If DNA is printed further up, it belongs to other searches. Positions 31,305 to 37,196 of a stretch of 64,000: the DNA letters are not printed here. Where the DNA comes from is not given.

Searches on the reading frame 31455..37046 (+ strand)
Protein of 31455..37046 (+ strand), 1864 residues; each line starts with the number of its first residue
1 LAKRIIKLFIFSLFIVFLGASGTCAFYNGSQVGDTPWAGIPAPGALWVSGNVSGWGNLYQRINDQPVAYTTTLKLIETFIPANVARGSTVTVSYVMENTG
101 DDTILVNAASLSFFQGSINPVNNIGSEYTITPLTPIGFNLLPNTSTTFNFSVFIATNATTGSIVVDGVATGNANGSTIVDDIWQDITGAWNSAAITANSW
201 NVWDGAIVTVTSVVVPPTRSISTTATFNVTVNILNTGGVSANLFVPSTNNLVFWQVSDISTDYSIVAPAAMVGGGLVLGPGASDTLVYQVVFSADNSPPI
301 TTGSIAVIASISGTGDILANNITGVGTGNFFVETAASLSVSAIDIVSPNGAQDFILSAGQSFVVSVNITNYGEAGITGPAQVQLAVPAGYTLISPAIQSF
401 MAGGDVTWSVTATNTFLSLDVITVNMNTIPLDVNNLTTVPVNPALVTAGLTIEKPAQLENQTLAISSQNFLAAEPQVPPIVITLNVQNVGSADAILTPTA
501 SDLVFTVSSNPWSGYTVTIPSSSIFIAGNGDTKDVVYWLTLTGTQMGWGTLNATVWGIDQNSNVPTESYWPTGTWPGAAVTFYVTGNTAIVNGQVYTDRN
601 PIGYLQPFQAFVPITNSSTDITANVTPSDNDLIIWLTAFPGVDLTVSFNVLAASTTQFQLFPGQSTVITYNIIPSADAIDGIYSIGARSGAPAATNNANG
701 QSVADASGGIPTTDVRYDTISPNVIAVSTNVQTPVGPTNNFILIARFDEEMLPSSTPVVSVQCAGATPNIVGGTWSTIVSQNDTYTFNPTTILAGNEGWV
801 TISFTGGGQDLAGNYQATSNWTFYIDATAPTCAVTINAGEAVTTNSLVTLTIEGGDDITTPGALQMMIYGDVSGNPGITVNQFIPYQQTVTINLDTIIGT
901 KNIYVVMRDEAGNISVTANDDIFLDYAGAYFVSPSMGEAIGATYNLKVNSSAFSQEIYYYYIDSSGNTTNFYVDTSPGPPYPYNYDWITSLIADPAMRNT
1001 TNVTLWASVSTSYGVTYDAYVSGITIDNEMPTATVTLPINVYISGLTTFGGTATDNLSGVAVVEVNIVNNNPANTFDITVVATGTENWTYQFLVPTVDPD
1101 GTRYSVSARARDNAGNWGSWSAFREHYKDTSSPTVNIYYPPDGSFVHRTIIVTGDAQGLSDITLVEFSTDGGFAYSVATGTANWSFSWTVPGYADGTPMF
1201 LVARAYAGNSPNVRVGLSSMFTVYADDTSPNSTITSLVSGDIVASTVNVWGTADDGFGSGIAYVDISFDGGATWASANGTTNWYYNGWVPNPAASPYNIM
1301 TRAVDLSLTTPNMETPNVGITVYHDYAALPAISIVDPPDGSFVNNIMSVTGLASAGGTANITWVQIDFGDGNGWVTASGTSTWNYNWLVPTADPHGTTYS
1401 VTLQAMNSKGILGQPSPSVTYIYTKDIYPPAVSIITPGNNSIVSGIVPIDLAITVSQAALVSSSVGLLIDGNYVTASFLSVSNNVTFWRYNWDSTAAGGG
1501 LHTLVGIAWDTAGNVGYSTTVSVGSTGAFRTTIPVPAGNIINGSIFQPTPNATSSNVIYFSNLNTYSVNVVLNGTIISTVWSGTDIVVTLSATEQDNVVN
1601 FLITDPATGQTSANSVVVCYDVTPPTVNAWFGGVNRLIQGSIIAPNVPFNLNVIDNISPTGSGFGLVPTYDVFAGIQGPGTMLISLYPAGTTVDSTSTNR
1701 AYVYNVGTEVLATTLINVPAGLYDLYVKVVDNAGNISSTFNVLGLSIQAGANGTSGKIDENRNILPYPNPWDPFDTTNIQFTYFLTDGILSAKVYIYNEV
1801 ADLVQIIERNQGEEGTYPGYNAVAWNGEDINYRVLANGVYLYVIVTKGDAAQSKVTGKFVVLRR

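Call 5: search_protein_families(library=pfam, proteins=[window:31455-37046:+], max_evalue=0.1)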
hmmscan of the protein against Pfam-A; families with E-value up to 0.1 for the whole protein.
window:31455-37046:+ (1864 aa): 5 families
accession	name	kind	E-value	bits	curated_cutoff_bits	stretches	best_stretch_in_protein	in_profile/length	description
PF17957.7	Big_7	-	7.9e-12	46.1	24.1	2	1133-1197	1-65/70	Bacterial Ig domain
PF03404.22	Mo-co_dimer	-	1.7e-05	25.3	22.7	1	1238-1278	17-62/138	Mo-co oxidoreductase dimerisation domain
PF13750.12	Big_3_3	-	0.0017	18.5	27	0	1016-1119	31-139/157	Bacterial Ig-like domain (group 3)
PF19077.6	Big_13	-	0.0044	17.9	27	0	1061-1118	39-91/102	Bacterial Ig-like domain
PF13860.13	FlgD_ig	-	0.0072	16.7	27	0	1775-1845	8-74/79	FlgD Ig-like domain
